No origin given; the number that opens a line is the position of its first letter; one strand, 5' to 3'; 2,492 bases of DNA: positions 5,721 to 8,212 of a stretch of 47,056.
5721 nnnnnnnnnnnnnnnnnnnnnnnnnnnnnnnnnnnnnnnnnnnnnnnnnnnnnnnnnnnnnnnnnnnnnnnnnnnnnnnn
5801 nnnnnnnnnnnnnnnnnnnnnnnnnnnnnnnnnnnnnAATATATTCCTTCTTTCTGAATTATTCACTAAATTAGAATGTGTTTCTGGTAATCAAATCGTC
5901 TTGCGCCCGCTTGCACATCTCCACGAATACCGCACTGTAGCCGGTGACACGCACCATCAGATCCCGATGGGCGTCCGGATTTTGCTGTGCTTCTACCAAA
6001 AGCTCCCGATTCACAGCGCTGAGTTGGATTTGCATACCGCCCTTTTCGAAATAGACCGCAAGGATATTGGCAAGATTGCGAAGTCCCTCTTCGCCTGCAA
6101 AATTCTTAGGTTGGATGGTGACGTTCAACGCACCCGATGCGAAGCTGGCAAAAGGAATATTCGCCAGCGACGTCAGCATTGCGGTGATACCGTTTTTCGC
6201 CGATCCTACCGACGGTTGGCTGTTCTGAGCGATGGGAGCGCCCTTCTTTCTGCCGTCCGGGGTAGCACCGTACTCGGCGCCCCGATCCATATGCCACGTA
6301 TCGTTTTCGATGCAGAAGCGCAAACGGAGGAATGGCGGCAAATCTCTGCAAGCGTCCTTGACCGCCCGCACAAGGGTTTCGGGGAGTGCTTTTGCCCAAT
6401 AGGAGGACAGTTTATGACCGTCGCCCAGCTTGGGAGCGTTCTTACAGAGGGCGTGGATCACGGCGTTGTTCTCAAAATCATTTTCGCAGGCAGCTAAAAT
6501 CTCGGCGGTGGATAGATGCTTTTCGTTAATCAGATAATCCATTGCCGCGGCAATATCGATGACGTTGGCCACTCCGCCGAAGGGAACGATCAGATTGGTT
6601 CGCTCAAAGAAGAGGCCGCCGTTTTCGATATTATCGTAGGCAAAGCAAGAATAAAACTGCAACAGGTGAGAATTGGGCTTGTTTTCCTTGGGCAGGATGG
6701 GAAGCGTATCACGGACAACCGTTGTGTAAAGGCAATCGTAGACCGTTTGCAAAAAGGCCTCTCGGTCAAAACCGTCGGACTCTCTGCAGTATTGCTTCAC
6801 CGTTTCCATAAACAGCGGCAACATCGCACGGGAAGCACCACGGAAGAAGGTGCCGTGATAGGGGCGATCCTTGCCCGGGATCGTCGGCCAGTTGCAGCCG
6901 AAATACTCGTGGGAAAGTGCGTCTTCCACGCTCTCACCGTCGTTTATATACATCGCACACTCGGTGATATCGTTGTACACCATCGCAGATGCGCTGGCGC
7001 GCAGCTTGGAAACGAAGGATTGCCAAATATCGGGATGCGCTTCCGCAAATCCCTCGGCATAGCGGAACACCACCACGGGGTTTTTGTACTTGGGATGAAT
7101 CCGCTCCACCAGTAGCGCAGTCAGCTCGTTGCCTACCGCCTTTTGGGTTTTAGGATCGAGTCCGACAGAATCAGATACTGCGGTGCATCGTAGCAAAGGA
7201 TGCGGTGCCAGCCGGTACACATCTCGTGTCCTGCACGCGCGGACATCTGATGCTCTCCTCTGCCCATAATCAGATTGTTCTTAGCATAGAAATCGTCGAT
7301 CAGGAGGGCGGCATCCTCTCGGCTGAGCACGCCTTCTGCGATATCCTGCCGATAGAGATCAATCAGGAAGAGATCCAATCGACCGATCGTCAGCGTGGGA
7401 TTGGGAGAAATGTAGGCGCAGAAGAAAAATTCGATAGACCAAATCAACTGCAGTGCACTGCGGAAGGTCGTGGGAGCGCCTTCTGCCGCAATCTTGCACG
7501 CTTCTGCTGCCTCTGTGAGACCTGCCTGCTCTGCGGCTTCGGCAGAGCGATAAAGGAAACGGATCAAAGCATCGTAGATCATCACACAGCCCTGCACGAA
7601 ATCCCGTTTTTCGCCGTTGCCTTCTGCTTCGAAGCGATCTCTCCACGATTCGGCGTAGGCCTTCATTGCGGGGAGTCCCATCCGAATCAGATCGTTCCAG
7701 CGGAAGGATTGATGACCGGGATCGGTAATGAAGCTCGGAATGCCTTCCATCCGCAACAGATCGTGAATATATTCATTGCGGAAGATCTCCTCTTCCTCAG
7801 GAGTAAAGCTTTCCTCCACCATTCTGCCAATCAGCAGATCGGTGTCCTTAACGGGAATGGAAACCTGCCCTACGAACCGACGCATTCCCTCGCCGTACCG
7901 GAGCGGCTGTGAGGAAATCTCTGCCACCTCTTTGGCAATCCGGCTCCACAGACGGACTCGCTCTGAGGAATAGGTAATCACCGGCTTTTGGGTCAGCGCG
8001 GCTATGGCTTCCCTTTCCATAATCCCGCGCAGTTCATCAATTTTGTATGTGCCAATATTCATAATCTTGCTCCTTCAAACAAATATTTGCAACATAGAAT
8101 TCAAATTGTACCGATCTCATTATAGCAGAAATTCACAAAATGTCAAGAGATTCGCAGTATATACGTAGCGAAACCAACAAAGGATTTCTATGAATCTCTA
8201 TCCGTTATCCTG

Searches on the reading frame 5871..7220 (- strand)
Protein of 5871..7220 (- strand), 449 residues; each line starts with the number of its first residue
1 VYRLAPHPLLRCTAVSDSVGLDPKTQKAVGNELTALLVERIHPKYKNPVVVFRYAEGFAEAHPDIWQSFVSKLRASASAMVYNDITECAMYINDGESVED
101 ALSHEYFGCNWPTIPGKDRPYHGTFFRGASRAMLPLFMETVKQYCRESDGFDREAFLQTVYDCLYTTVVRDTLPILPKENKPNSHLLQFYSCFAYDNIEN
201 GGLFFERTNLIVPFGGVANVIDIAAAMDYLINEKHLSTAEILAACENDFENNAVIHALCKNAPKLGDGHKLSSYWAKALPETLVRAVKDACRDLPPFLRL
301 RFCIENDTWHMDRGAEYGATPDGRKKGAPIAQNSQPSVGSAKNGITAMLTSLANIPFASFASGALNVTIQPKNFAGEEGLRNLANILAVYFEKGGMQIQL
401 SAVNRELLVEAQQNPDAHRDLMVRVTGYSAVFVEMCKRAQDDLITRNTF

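Call 25: search_protein_families(library=pfam, proteins=[window:5871-7220:-])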
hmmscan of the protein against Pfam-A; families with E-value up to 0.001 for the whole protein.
window:5871-7220:- (449 aa): 2 families
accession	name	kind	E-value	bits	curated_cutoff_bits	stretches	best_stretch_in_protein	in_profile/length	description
PF01228.26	Gly_radical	-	6.1e-23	81.8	22.2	1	331-433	2-106/106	Glycine radical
PF02901.20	PFL-like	-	7.3e-11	41.9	24.3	1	195-288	525-623/647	Pyruvate formate lyase-like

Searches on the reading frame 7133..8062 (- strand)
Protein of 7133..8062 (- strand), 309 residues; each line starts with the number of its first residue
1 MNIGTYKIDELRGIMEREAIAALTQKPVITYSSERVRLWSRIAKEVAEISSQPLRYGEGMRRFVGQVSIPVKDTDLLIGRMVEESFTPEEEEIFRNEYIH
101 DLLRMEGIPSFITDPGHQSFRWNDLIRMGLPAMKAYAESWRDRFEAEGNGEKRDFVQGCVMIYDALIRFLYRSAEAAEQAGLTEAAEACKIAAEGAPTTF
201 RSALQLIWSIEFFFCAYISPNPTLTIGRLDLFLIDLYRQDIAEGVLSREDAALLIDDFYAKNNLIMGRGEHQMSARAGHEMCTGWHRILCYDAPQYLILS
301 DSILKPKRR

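Call 25: search_protein_families(library=pfam, proteins=[window:7133-8062:-])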
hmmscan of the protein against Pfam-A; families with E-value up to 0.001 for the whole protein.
window:7133-8062:- (309 aa): 1 family
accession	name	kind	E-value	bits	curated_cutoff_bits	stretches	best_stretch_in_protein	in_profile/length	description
PF02901.20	PFL-like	-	1.9e-18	66.9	24.3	1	113-266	155-319/647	Pyruvate formate lyase-like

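Call 28: find_encoding_contigs(protein=window:7133-8062:-, flank=3000, max_places=6)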
Protein window:7133-8062:- (309 aa): no gene with exactly this product is on record in the collection.

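Call 30: find_homologous_proteins(query=window:7133-8062:-, max_evalue=1e-20)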
Query window:7133-8062:- (309 aa): 10 proteins with E <= 1e-20 among 2281 candidates.
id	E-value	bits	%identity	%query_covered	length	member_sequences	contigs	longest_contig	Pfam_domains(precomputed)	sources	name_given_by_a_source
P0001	8.4e-206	700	100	100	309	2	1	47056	PF02901.21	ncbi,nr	ncbi:MAG: hypothetical protein IJW98_06945 [Clostridia bacterium]|nr:hypothetical protein [Clostridi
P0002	9.6e-116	404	60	98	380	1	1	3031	PF02901.21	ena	-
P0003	4.1e-68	248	59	64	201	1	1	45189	-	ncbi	-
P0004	6.7e-64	234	42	93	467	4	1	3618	PF02901.21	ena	-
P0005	2.1e-61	226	43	92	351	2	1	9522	PF02901.21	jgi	jgi:hypothetical protein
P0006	4.8e-55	205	40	94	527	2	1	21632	PF02901.21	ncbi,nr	ncbi:MAG: hypothetical protein J6K61_01465, partial [Clostridia bacterium]|nr:hypothetical protein [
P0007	7.8e-44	168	48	59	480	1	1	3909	PF02901.21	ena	-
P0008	2.1e-40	157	62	40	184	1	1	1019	PF02901.21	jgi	jgi:formate C-acetyltransferase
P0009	5.8e-33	132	58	36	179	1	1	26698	-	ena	-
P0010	1.6e-30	124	49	46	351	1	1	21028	PF02901.21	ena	-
